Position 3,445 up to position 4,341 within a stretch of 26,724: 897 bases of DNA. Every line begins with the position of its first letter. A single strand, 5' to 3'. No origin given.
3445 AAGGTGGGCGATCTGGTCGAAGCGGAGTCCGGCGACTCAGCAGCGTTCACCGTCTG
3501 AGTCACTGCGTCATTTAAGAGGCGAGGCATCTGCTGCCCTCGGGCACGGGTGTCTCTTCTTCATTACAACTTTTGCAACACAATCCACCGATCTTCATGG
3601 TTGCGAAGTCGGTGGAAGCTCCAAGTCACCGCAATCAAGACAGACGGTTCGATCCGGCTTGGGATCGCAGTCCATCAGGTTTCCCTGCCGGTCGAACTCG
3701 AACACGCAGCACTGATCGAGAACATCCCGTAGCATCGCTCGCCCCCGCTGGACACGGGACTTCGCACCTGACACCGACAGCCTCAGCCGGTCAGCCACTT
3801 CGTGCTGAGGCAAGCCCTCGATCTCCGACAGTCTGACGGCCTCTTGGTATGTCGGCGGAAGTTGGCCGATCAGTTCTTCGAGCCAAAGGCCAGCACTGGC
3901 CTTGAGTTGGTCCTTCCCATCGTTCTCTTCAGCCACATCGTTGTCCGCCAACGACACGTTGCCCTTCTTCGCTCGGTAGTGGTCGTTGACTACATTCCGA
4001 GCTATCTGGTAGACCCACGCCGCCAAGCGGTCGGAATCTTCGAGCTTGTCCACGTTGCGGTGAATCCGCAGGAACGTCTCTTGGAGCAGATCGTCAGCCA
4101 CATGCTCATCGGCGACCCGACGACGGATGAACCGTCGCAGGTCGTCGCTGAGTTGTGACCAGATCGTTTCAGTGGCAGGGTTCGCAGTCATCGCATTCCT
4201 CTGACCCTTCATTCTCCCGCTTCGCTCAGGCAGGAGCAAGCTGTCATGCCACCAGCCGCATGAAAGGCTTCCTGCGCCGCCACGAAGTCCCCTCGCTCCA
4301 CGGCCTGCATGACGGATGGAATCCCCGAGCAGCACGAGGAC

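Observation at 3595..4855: arsI-sigZ module: candidate anti-sigma-free, self-activating organoarsenical sensor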

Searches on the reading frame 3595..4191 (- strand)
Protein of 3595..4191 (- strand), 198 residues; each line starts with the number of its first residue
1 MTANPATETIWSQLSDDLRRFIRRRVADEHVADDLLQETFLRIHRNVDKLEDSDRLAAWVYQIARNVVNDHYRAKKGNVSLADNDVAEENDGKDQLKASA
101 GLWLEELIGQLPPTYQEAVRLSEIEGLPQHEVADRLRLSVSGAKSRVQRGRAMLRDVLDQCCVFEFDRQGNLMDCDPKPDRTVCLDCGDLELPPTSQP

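Call 6: search_protein_families(library=pfam, proteins=[window:3595-4191:-], max_evalue=0.01)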
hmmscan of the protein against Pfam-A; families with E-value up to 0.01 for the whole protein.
window:3595-4191:- (198 aa): 4 families
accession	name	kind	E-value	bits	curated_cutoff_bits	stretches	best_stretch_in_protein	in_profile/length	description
PF04542.20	Sigma70_r2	-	7.8e-15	54.9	24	1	13-76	4-69/71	Sigma-70 region 2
PF08281.18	Sigma70_r4_2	-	1.4e-13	50.7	25.7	1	103-154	3-54/54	Sigma-70, region 4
PF07638.17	Sigma70_ECF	-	4.6e-10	40.1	21.1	1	6-158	18-183/185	ECF sigma factor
PF04545.22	Sigma70_r4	-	7.8e-06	25.7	24.1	1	108-155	2-49/50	Sigma-70, region 4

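Call 7: search_protein_families(library=ncbifam, proteins=[window:3595-4191:-], max_evalue=0.001)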
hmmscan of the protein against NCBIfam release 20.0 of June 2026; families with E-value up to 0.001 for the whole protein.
window:3595-4191:- (198 aa): 82 families (the best 25 are shown)
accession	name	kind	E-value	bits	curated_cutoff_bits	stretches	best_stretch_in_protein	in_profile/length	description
NF007215.0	PRK09637.1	equivalog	1e-61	208.1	212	1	7-180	3-176/181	RNA polymerase sigma factor SigZ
TIGR02959.1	SigZ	equivalog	2.3e-58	196.8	168.65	1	11-178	1-168/170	RNA polymerase sigma factor SigZ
TIGR02937.1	sigma70-ECF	superfamily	1.3e-23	83.4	42.9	1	8-157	4-164/165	sigma-70 family RNA polymerase sigma factor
TIGR02950.1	SigM_subfam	subfamily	4.8e-23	81.7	147.95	1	8-157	3-157/159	RNA polymerase sigma factor, SigM family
NF058625.1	sigma_PG0214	equivalog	1.7e-22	79.9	130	1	10-159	9-162/170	GFO_1088 family ECF-type sigma factor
NF007223.0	PRK09641.1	equivalog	3.9e-21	75.7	209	1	16-159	29-185/187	RNA polymerase sigma factor SigW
TIGR02985.1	Sig70_bacteroi1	subfamily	2.5e-20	73.3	126.4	1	8-157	4-161/162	RNA polymerase sigma-70 factor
NF009170.0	PRK12517.1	subfamily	1.4e-19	70.2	197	1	9-160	27-178/188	RNA polymerase sigma factor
TIGR02948.1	SigW_bacill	equivalog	1.5e-19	70.8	243.1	1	15-158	28-184/187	RNA polymerase sigma factor SigW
NF009191.0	PRK12539.1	subfamily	3.5e-19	69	171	1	9-157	25-178/185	sigma-70 family RNA polymerase sigma factor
NF009171.0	PRK12518.1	equivalog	1.1e-18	67.7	208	1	26-161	47-187/191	RNA polymerase sigma factor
NF007226.0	PRK09644.1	equivalog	1.2e-18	67.7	199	1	8-158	4-157/166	RNA polymerase sigma factor SigM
TIGR02989.1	Sig-70_gvs1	subfamily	1.7e-18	67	124.55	1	8-156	4-156/158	RNA polymerase sigma-70 factor, Rhodopirellula/Verrucomicrobium family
NF007229.0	PRK09647.1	equivalog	2.8e-18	66.1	265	1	3-160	42-204/220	RNA polymerase sigma factor SigE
NF009166.1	PRK12513.1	equivalog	4.2e-18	65.8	206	1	13-160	30-188/193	RNA polymerase sigma factor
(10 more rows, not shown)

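Call 15: find_related_loci(query=window:3595-4191:-, collection=genome_contigs, flank=4000)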
Query window:3595-4191:- (198 aa) in genome_contigs; peptide patterns used: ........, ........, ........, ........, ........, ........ (x = any residue, [..] = any of these).
254 stretches matched a pattern; 192 encode a relative of the query (tblastn E <= 1e-3); the best 80 are kept; 80 distinct loci.
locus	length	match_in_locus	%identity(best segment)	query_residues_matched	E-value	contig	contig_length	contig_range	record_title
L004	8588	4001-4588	93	1-196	2e-122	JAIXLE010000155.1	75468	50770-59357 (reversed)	MAG: Bacteroidales bacterium isolate UW1SPNA076 one-stage_bin076_NODE_444, whole genome shotgun sequence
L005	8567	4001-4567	68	1-187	8e-84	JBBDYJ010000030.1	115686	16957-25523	MAG: Pirellulales bacterium isolate LejiaD_65_107 Lejia_D_339_length_115686_cov_66, whole genome shotgun sequence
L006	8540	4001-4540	66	7-187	1e-78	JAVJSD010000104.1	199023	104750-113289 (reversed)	MAG: Pirellulaceae bacterium isolate G1-WW12-08 k141_36533, whole genome shotgun sequence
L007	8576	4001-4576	60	1-191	5e-77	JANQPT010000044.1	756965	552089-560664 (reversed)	MAG: Planctomycetales bacterium isolate IP29b_bin.173 k99_3360278, whole genome shotgun sequence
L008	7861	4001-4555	65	4-187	7e-76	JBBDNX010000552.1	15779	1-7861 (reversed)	MAG: Pirellulales bacterium isolate LejiaB_66_9 Lejia_B_4643_length_15779_cov_6, whole genome shotgun sequence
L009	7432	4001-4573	64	1-189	7e-76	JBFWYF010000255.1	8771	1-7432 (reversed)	MAG: Pirellulaceae bacterium isolate CA_2019_TPBS_158 NODE_30871_length_8771_cov_2.659070_TPBS, whole genome shotgun seq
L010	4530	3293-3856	61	4-189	6e-73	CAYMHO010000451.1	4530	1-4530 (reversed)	MAG TPA_asm: uncultured Fimbriiglobus sp. isolate SRP302895_co1_12 genome assembly, contig: NODE_42118_length_4530_cov_1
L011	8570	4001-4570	63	1-187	3e-73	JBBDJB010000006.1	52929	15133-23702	MAG: Pirellulales bacterium isolate LejiaA_63_55 Lejia_A_1086_length_52929_cov_33, whole genome shotgun sequence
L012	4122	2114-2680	59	1-189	7e-72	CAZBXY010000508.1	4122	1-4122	MAG TPA_asm: uncultured Frigoriglobus sp. isolate SRP287051_co2_76 genome assembly, contig: NODE_30597_length_4122_cov_1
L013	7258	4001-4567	58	1-189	1e-71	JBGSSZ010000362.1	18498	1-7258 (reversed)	MAG: Limnoglobus sp. isolate JTS-AC394 k141_4499189, whole genome shotgun sequence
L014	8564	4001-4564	61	3-189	4e-71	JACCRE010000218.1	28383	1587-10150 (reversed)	MAG: Planctomycetaceae bacterium isolate MGR_bin14 SD2897-2912_k127_4372880, whole genome shotgun sequence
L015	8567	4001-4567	59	3-189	3e-71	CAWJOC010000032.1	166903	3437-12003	MAG: uncultured Planctomycetaceae bacterium isolate MFD02840.bin.1.420 genome assembly, contig: contig_63382, whole geno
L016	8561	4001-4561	58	1-187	5e-70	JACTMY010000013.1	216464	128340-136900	MAG: Planctomycetota bacterium isolate BJ17 scaffold_30, whole genome shotgun sequence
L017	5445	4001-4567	59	1-187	6e-70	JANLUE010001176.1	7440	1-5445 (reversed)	MAG: Gemmataceae bacterium isolate OTE_25_concoct_364 OTE_25_k141_2176439, whole genome shotgun sequence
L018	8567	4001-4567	56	1-189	5e-69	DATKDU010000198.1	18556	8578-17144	MAG TPA_asm: Pirellulaceae bacterium isolate SMAG_U14481 k141_1900903, whole genome shotgun sequence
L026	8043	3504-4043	50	6-189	2e-54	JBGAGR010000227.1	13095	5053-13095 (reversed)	MAG: Aggregatilineales bacterium isolate MAG_MBR_H125.63 MBRH125-63_opera_contig_8121, whole genome shotgun sequence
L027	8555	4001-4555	52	2-179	1e-53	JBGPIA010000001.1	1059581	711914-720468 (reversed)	MAG: Candidatus Krumholzibacteriia bacterium isolate OBJ_0618_7090110_345 k141_502799_length_1059581_cov_27.6477, whole 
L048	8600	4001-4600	41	6-177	6e-43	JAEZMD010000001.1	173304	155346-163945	MAG: Bacillota bacterium isolate OH_CDB_9 k127_1751234, whole genome shotgun sequence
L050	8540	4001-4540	45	5-189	2e-45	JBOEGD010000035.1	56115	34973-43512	MAG: Calditrichia bacterium isolate PBSAbac4 PBSAd_contig_2213, whole genome shotgun sequence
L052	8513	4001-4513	45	7-177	3e-45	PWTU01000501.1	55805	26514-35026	MAG: Ignavibacteriales bacterium isolate CSSed11_208 CS-Sed11-C249, whole genome shotgun sequence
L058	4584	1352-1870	42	8-180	2e-44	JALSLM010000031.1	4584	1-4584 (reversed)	MAG: Thiotrichaceae bacterium isolate 355-202_metabat2_scaf2bin.023 355-202_scaffold_12149_c1, whole genome shotgun sequ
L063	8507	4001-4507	46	5-174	3e-43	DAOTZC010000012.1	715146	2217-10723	MAG TPA_asm: Anaerolineales bacterium isolate H39_479 k131_1520530, whole genome shotgun sequence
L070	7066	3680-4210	42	7-181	3e-42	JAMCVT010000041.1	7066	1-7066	MAG: Actinomycetota bacterium isolate FK_Sedi_B_Bin.80 NODE_46672_length_7066_cov_4.36302, whole genome shotgun sequence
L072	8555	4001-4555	41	6-193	4e-42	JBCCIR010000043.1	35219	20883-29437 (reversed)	MAG: Verrucomicrobiota bacterium isolate P01_B01_bin.95 k141_1987212_length_35219_cov_11.0000, whole genome shotgun sequ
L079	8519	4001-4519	44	7-180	2e-40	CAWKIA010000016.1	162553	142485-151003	MAG: uncultured Chloroflexia bacterium isolate MFD02840.bin.1.249 genome assembly, contig: contig_21661, whole genome sh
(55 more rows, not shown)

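Call 22: search_protein_families(library=ncbifam, proteins=[L026:4134-4922:+, L027:3153-4004:+, L048:4760-5902:+, L063:4601-5506:+, L050:2599-3972:+, L058:2031-2498:+, L070:4397-5218:+, L072:3181-3843:+, L052:4652-6064:+, L079:3436-3840:+], max_evalue=0.00001)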
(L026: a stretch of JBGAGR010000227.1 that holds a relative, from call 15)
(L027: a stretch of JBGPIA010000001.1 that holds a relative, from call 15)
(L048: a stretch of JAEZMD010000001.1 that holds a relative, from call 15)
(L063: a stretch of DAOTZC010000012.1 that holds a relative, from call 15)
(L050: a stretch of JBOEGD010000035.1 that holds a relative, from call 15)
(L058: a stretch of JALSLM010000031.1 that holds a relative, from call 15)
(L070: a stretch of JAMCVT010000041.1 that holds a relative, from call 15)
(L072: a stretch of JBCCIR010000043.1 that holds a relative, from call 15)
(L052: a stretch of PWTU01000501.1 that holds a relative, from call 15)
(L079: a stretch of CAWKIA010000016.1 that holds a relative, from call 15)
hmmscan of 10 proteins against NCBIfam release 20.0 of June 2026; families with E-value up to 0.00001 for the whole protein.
L026:4134-4922:+ (263 aa): 40 families (the best 25 are shown)
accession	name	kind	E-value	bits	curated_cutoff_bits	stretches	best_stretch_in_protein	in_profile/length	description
NF008823.0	PRK11873.1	subfamily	3.5e-94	315.3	263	1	13-239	3-234/272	arsenite methyltransferase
NF041536.1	ArsM_DUF2284_UU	exception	2.8e-55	187.5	575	1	49-237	43-231/459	arsenite methyltransferase/DUF2284 domain selenoprotein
NF041537.1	ArsM_AhpD_UU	exception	8.4e-54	182.6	510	1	16-236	12-230/345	arsenite methyltransferase/AhpD domain selenoprotein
NF047649.1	MTase_UXPK_star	exception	7.2e-53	179.4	460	1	15-230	11-225/283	methyltransferase/UXPK-star double selenoprotein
NF040538.1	methyl_ArsM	equivalog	2.7e-48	165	500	2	139-262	158-281/356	arsinothricin biosynthesis methyltransferase ArsM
NF038099.1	AsSugarArsM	exception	1.7e-32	112.9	400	1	60-235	36-220/321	arsenosugar biosynthesis arsenite methyltransferase ArsM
NF045667.1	MTase_DVU1556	equivalog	5.2e-27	94.7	155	1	75-238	15-170/213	DVU_1556 family methyltransferase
NF040539.1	AST_met_ArsM_2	exception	6.2e-23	82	240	1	85-238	59-215/262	putative arsinothricin biosynthesis methyltransferase ArsM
NF001244.0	PRK00216.1-5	equivalog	1.4e-16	60.5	216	1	77-192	43-159/236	bifunctional demethylmenaquinone methyltransferase/2-methoxy-6-polyprenyl-1,4-benzoquinol methylase UbiE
NF001240.0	PRK00216.1-1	equivalog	2.7e-16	59.4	378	1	76-187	57-169/251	bifunctional demethylmenaquinone methyltransferase/2-methoxy-6-polyprenyl-1,4-benzoquinol methylase UbiE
TIGR02072.1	BioC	equivalog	4e-16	59.6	184.95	1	84-206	36-150/244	malonyl-ACP O-methyltransferase BioC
NF052510.1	methyltran_MpqE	exception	7.6e-16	58.2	335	1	75-185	39-150/234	methyl-plastoquinone biosynthesis methyltransferase MpqE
TIGR01934.1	MenG_MenH_UbiE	subfamily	1e-15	57.7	158.35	1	78-192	35-147/223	ubiquinone/menaquinone biosynthesis methyltransferase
NF043040.1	corrin_prot_MT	hypoth_equivalog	5.8e-15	55.3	180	1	80-203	38-164/216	corrinoid protein-associated methyltransferase CpaM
TIGR02752.1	MenG_heptapren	equivalog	7.8e-15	55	419.85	1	79-186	42-149/231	demethylmenaquinone methyltransferase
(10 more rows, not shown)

L027:3153-4004:+ (284 aa): 34 families (the best 25 are shown)
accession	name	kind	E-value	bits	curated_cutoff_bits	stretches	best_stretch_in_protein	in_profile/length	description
NF008823.0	PRK11873.1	subfamily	3.4e-86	289.1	263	1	23-266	5-236/272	arsenite methyltransferase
NF041537.1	ArsM_AhpD_UU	exception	2.1e-50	171.5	510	1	93-266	63-235/345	arsenite methyltransferase/AhpD domain selenoprotein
NF047649.1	MTase_UXPK_star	exception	1e-49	169.1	460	1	94-269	65-236/283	methyltransferase/UXPK-star double selenoprotein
NF041536.1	ArsM_DUF2284_UU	exception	1.1e-47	162.4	575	1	90-266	60-235/459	arsenite methyltransferase/DUF2284 domain selenoprotein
NF040538.1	methyl_ArsM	equivalog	1.6e-37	129.6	500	2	171-283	167-280/356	arsinothricin biosynthesis methyltransferase ArsM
NF045667.1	MTase_DVU1556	equivalog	1.1e-29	103.5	155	1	100-260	16-167/213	DVU_1556 family methyltransferase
NF040539.1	AST_met_ArsM_2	exception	1.3e-27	97.3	240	1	108-262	58-214/262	putative arsinothricin biosynthesis methyltransferase ArsM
NF038099.1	AsSugarArsM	exception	7.5e-26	91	400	1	88-271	40-231/321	arsenosugar biosynthesis arsenite methyltransferase ArsM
NF001244.0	PRK00216.1-5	equivalog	1.2e-15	57.5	216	1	104-219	46-161/236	bifunctional demethylmenaquinone methyltransferase/2-methoxy-6-polyprenyl-1,4-benzoquinol methylase UbiE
NF043040.1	corrin_prot_MT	hypoth_equivalog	5e-15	55.5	180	1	104-220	38-156/216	corrinoid protein-associated methyltransferase CpaM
NF052510.1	methyltran_MpqE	exception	9.3e-14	51.4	335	1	101-213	41-153/234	methyl-plastoquinone biosynthesis methyltransferase MpqE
TIGR01934.1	MenG_MenH_UbiE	subfamily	1.3e-13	50.8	158.35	1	104-219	37-149/223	ubiquinone/menaquinone biosynthesis methyltransferase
TIGR02072.1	BioC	equivalog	2e-13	50.7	184.95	1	108-210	36-131/244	malonyl-ACP O-methyltransferase BioC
NF001790.0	PRK00517.3-3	equivalog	1e-12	48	269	1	104-217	120-229/262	50S ribosomal protein L11 methyltransferase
NF007610.0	PRK10258.1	equivalog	7.7e-12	45.1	342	1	108-212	44-139/251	malonyl-ACP O-methyltransferase BioC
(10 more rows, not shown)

L048:4760-5902:+ (381 aa): 2 families
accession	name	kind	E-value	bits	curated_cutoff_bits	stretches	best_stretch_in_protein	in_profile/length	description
NF033936.1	CuZnOut_SO0444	equivalog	8.3e-32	110.7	300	1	30-377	12-313/351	SO_0444 family Cu/Zn efflux transporter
NF040736.1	efflux_SaoE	equivalog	2.7e-29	102.5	325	2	25-154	19-146/352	efflux transporter SaoE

L063:4601-5506:+ (302 aa): 2 families
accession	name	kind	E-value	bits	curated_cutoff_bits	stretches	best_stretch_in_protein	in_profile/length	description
NF040736.1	efflux_SaoE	equivalog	2.6e-21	76.3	325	1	5-300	2-297/352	efflux transporter SaoE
NF033936.1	CuZnOut_SO0444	equivalog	4.7e-20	72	300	2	15-140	2-127/351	SO_0444 family Cu/Zn efflux transporter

L050:2599-3972:+ (458 aa): 10 families
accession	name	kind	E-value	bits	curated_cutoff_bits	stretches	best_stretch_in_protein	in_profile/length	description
TIGR04018.1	Bthiol_YpdA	hypoth_equivalog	6.5e-13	48.2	339.9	0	8-55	2-49/316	YpdA family putative bacillithiol disulfide reductase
NF040505.1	ArsO_flavin_mono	equivalog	1.8e-12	47.4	425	1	8-220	3-185/346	ArsO family NAD(P)H-dependent flavin-containing monooxygenase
NF009410.0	PRK12771.1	subfamily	2.7e-09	36.2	516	0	6-42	139-175/566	NAD(P)-binding protein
NF009409.0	PRK12770.1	subfamily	6.8e-09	35.2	343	0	187-315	165-291/360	putative glutamate synthase subunit beta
NF006002.0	PRK08132.1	subfamily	1.4e-07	30.3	416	1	4-41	24-61/552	FAD-dependent oxidoreductase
TIGR03315.1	Se_ygfK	equivalog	1.9e-07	28.9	835.3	0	187-325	658-790/1012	putative selenate reductase subunit YgfK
NF004780.0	PRK06126.1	subfamily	7.9e-07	27.7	445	1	2-38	5-41/552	hypothetical protein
NF005560.0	PRK07233.1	equivalog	1.5e-06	27.4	252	1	8-48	3-43/435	hypothetical protein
TIGR01292.1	TRX_reduct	equivalog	2.2e-06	26.7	343.45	0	8-45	3-40/300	thioredoxin-disulfide reductase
NF005547.0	PRK07208.1-3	equivalog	3.8e-06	25.9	380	1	5-48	4-47/465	hypothetical protein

L058:2031-2498:+ (156 aa): 0 families

L070:4397-5218:+ (274 aa): 2 families
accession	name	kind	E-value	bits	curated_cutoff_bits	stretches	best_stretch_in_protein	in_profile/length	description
NF049942.1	DF_fam_seleno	subfamily_domain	3.7e-16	58.9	70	1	144-237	11-96/96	DF family (seleno)protein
NF041051.1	SelTWH_Campy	equivalog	5.4e-07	29.8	88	1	2-57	15-70/70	SelT/SelW/SelH family (seleno)protein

L072:3181-3843:+ (221 aa): 5 families
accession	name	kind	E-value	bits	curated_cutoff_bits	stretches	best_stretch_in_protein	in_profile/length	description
NF007016.1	PRK09481.1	equivalog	5.3e-11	42.3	314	1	1-161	11-168/209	stringent starvation protein SspA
TIGR01262.1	maiA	equivalog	3.5e-09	36.6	171.05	1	14-189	13-196/211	maleylacetoacetate isomerase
NF007682.0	PRK10357.1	equivalog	5.4e-08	32.6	181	1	1-81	1-78/202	glutathione S-transferase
NF049950.1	IsopEpoxGlthnTfaseIsoI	equivalog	9.9e-08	31.8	300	1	7-108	15-111/238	iIsoprene-epoxide--glutathione S-transferase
NF007702.0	PRK10387.1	equivalog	7.1e-07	29.2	133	1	7-91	7-87/215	glutaredoxin 2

L052:4652-6064:+ (471 aa): 79 families (the best 25 are shown)
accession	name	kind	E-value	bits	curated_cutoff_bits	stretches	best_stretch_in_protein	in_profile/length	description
NF008823.0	PRK11873.1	subfamily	1.1e-112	376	263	2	4-257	3-269/272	arsenite methyltransferase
NF041537.1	ArsM_AhpD_UU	exception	2.5e-69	233.7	510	2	40-226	43-230/345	arsenite methyltransferase/AhpD domain selenoprotein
NF047649.1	MTase_UXPK_star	exception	7.2e-67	225.3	460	2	7-223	12-228/283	methyltransferase/UXPK-star double selenoprotein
NF041536.1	ArsM_DUF2284_UU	exception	1e-62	212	575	2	39-226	42-230/459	arsenite methyltransferase/DUF2284 domain selenoprotein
NF040538.1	methyl_ArsM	equivalog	1.2e-52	179.2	500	2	137-230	167-262/356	arsinothricin biosynthesis methyltransferase ArsM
NF045667.1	MTase_DVU1556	equivalog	2e-49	168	155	2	67-220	17-162/213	DVU_1556 family methyltransferase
NF038099.1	AsSugarArsM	exception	5.6e-42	144.1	400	2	56-227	42-222/321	arsenosugar biosynthesis arsenite methyltransferase ArsM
NF001244.0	PRK00216.1-5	equivalog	6.5e-40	136.9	216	2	268-415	11-166/236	bifunctional demethylmenaquinone methyltransferase/2-methoxy-6-polyprenyl-1,4-benzoquinol methylase UbiE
TIGR01934.1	MenG_MenH_UbiE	subfamily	8.5e-39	133.1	158.35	2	270-411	4-151/223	ubiquinone/menaquinone biosynthesis methyltransferase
NF040539.1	AST_met_ArsM_2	exception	1.2e-38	133.4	240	2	75-225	59-212/262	putative arsinothricin biosynthesis methyltransferase ArsM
TIGR02072.1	BioC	equivalog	2.5e-36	125.7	184.95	2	306-408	38-139/244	malonyl-ACP O-methyltransferase BioC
NF052510.1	methyltran_MpqE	exception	1e-31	110.1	335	2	69-175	43-150/234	methyl-plastoquinone biosynthesis methyltransferase MpqE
NF043040.1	corrin_prot_MT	hypoth_equivalog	2.5e-31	108.8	180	2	71-181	40-152/216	corrinoid protein-associated methyltransferase CpaM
NF001240.0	PRK00216.1-1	equivalog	9.1e-31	106.8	378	2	67-178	58-170/251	bifunctional demethylmenaquinone methyltransferase/2-methoxy-6-polyprenyl-1,4-benzoquinol methylase UbiE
NF001243.0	PRK00216.1-4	equivalog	1.2e-30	106.6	235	2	70-176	45-151/237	demethylmenaquinone methyltransferase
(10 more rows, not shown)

L079:3436-3840:+ (135 aa): 0 families

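Call 23: search_protein_families(library=pfam, proteins=[L026:4134-4922:+, L027:3153-4004:+, L048:4760-5902:+, L063:4601-5506:+, L050:2599-3972:+, L058:2031-2498:+, L070:4397-5218:+, L072:3181-3843:+, L052:4652-6064:+, L079:3436-3840:+], max_evalue=0.00001)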
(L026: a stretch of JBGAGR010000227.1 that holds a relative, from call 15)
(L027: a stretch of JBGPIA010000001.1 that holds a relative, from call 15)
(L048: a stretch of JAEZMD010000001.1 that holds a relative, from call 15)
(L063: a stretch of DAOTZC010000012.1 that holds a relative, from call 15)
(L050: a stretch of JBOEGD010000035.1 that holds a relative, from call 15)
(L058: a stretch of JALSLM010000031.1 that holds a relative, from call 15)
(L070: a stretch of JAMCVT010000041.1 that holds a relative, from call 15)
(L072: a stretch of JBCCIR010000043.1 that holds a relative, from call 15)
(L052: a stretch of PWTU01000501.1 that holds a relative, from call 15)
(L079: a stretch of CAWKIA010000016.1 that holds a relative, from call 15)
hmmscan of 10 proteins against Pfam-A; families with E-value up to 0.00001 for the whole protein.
L026:4134-4922:+ (263 aa): 8 families
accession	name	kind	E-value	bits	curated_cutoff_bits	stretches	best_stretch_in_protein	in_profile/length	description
PF13847.12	Methyltransf_31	-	1.3e-39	135.6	27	1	81-227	2-145/145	Methyltransferase domain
PF13649.12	Methyltransf_25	-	4.5e-22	79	27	1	86-182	1-97/97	Methyltransferase domain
PF08241.18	Methyltransf_11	-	4.7e-22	78.9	21.2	1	87-185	1-94/95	Methyltransferase domain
PF01209.24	Ubie_methyltran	-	1.9e-19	70.4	20.1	1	78-187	43-152/233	ubiE/COQ5 methyltransferase family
PF08242.18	Methyltransf_12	-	4.7e-12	46.9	30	1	87-184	1-98/98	Methyltransferase domain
PF13489.12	Methyltransf_23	-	9.2e-10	38.9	27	1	80-230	20-161/164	Methyltransferase domain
PF01135.25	PCMT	-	1.1e-08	35.5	20.3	1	79-140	70-131/210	Protein-L-isoaspartate(D-aspartate) O-methyltransferase (PCMT)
PF06325.19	PrmA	-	6e-07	29.7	22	1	80-193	159-265/296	Ribosomal protein L11 methyltransferase (PrmA)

L027:3153-4004:+ (284 aa): 8 families
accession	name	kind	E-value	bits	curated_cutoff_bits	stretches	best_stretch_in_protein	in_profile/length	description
PF13847.12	Methyltransf_31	-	1e-36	126.2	27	1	106-251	3-144/145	Methyltransferase domain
PF13649.12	Methyltransf_25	-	5e-22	78.9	27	1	110-204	1-95/97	Methyltransferase domain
PF08241.18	Methyltransf_11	-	1.8e-21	77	21.2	1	111-205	1-90/95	Methyltransferase domain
PF01209.24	Ubie_methyltran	-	3.9e-15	56.3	20.1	1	102-214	43-154/233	ubiE/COQ5 methyltransferase family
PF08242.18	Methyltransf_12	-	1.7e-14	54.8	30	1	111-205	1-95/98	Methyltransferase domain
PF13489.12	Methyltransf_23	-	4.6e-11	43.2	27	1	99-256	14-162/164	Methyltransferase domain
PF01135.25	PCMT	-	2.5e-08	34.4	20.3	1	101-164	68-131/210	Protein-L-isoaspartate(D-aspartate) O-methyltransferase (PCMT)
PF06325.19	PrmA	-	9.7e-08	32.3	22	1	104-188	159-239/296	Ribosomal protein L11 methyltransferase (PrmA)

L048:4760-5902:+ (381 aa): 1 family
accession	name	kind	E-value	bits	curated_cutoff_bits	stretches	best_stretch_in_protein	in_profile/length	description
PF03773.19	ArsP_1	-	5.2e-38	131.3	32.3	1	23-374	13-293/294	Predicted permease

L063:4601-5506:+ (302 aa): 1 family
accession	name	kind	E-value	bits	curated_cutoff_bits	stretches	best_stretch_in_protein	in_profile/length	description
PF03773.19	ArsP_1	-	1.9e-34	119.6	32.3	1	19-298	14-293/294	Predicted permease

L050:2599-3972:+ (458 aa): 5 families
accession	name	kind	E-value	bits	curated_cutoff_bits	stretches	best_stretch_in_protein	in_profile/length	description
PF13738.12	Pyr_redox_3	-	8.4e-19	68.4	30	1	9-323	1-281/305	Pyridine nucleotide-disulphide oxidoreductase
PF01266.30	DAO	-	2.7e-10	40.7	27.9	1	8-57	2-50/353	FAD dependent oxidoreductase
PF07992.20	Pyr_redox_2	-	2.1e-08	34.4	26.1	1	7-324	2-252/291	Pyridine nucleotide-disulphide oxidoreductase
PF13450.12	NAD_binding_8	-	4.3e-08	33.8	21.9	1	10-49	1-40/68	NAD(P)-binding Rossmann-like domain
PF13434.12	Lys_Orn_oxgnase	-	3.3e-06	26.9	21.3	0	99-237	106-227/339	L-lysine 6-monooxygenase/L-ornithine 5-monooxygenase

L058:2031-2498:+ (156 aa): 1 family
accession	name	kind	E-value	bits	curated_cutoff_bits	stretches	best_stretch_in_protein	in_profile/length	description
PF20001.5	DUF6428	-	1e-31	110.3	28.7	1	4-151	2-131/155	Family of unknown function (DUF6428)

L070:4397-5218:+ (274 aa): 1 family
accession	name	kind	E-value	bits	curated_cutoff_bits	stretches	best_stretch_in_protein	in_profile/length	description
PF10865.14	DUF2703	-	7.2e-38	129.8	23.6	1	124-238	2-120/120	Domain of unknown function (DUF2703)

L072:3181-3843:+ (221 aa): 6 families
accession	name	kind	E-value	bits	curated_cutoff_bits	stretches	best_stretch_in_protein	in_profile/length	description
PF13417.12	GST_N_3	-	7.3e-16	58.7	22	1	4-75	2-69/75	Glutathione S-transferase, N-terminal domain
PF13409.12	GST_N_2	-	3.9e-15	56.6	25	1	8-75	1-69/70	Glutathione S-transferase, N-terminal domain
PF02798.26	GST_N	-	3.4e-13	50.2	20.9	1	5-75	7-76/76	Glutathione S-transferase, N-terminal domain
PF13410.11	GST_C_2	-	3.6e-07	30.6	24.9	1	116-185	2-69/69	Glutathione S-transferase, C-terminal domain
PF16865.10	GST_C_5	-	8.1e-06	26.8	27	0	117-190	32-103/108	Glutathione S-transferase, C-terminal domain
PF00043.30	GST_C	-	9.6e-06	26.2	20.7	0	110-188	16-91/93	Glutathione S-transferase, C-terminal domain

L052:4652-6064:+ (471 aa): 20 families
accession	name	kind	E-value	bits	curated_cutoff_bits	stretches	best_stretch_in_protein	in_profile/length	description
PF13847.12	Methyltransf_31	-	3e-60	202.5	27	2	71-217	2-145/145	Methyltransferase domain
PF08241.18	Methyltransf_11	-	6.4e-53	177.8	21.2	2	308-401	2-95/95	Methyltransferase domain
PF13649.12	Methyltransf_25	-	1.4e-48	163.9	27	2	76-172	1-97/97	Methyltransferase domain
PF01209.24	Ubie_methyltran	-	3.8e-38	131.6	20.1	2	69-176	44-151/233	ubiE/COQ5 methyltransferase family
PF08242.18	Methyltransf_12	-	3.7e-33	114.6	30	2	308-399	2-98/98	Methyltransferase domain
PF13489.12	Methyltransf_23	-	3.3e-27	95.7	27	2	301-437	21-159/164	Methyltransferase domain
PF01135.25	PCMT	-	4e-15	56.6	20.3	1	68-131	69-132/210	Protein-L-isoaspartate(D-aspartate) O-methyltransferase (PCMT)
PF05148.21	Methyltransf_8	-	7.3e-14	52.6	27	1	127-184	108-164/219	Hypothetical methyltransferase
PF01728.25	FtsJ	-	9.4e-13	48.9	24.1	1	70-160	19-110/181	FtsJ-like methyltransferase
PF06325.19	PrmA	-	2.7e-12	47.2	22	1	70-181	159-263/296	Ribosomal protein L11 methyltransferase (PrmA)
PF05175.20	MTS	-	2.2e-10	40.9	23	1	73-176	32-138/170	Methyltransferase small domain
PF01170.24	UPF0020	-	9.2e-10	39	22.3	1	96-149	75-129/197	RMKL-like, methyltransferase domain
PF13578.12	Methyltransf_24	-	4.4e-09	37.6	26.3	0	78-179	2-105/105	Methyltransferase domain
PF08003.17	Methyltransf_9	-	2.4e-08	33.7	23.8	0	303-449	116-272/315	Protein of unknown function (DUF1698)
PF02353.26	CMAS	-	4.7e-08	33.1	27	0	69-183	59-171/273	Mycolic acid cyclopropane synthetase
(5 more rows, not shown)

L079:3436-3840:+ (135 aa): 0 families
